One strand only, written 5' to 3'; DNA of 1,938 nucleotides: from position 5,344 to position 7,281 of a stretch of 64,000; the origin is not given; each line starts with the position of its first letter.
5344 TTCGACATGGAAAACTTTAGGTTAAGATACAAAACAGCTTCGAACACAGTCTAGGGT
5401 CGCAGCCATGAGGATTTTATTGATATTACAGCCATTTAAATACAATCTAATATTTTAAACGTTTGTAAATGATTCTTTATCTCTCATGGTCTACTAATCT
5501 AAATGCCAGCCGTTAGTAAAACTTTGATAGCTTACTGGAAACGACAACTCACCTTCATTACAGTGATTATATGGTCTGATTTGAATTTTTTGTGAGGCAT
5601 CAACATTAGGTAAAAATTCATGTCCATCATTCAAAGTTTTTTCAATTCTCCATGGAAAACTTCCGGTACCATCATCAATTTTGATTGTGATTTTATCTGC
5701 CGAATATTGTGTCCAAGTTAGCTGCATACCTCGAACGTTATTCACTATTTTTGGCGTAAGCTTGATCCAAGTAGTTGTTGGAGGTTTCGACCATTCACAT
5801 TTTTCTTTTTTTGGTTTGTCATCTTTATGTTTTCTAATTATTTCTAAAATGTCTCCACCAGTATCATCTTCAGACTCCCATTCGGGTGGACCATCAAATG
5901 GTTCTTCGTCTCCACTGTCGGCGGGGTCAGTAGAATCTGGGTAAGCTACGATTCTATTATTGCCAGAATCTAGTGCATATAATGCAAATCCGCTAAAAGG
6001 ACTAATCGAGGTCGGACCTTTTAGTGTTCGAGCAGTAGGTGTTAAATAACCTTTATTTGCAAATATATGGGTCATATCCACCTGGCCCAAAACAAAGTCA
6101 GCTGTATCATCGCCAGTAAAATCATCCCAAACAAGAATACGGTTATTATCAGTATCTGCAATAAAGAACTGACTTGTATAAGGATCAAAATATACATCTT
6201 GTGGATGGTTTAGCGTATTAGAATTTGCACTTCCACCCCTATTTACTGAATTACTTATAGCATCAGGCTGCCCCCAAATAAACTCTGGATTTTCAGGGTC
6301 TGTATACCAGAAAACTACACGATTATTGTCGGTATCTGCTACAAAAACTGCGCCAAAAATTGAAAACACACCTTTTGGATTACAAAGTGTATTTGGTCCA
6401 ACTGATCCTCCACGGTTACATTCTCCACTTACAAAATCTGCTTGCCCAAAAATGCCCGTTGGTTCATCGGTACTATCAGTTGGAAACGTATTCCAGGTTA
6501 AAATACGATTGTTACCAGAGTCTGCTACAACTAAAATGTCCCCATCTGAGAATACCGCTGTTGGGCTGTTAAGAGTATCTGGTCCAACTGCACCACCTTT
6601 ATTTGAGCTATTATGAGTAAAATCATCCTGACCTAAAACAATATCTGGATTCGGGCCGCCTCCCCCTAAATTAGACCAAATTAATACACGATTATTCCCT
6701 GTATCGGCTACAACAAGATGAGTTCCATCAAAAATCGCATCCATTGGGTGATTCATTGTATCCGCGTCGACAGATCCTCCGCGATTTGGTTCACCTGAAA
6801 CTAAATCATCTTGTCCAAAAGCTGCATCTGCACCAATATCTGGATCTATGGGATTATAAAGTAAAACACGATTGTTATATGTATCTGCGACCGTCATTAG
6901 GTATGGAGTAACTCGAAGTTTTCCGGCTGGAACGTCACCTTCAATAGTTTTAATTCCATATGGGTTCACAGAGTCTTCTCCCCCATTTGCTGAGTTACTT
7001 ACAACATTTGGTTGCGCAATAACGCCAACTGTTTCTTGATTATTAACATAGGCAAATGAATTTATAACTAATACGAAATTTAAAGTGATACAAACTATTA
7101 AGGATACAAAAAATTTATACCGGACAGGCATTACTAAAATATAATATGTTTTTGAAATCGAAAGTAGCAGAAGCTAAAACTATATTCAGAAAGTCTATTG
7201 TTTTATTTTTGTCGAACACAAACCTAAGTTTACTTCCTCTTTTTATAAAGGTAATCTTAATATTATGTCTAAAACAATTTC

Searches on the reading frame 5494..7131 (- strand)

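Call 41: search_protein_families(library=pfam, proteins=[window:5494-7131:-], max_evalue=0.00001)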
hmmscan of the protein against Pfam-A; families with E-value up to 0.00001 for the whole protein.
window:5494-7131:- (545 aa): 1 family
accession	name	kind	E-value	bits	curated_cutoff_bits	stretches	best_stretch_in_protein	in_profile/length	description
PF01436.27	NHL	-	1.7e-15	56.6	20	0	191-211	7-26/28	NHL repeat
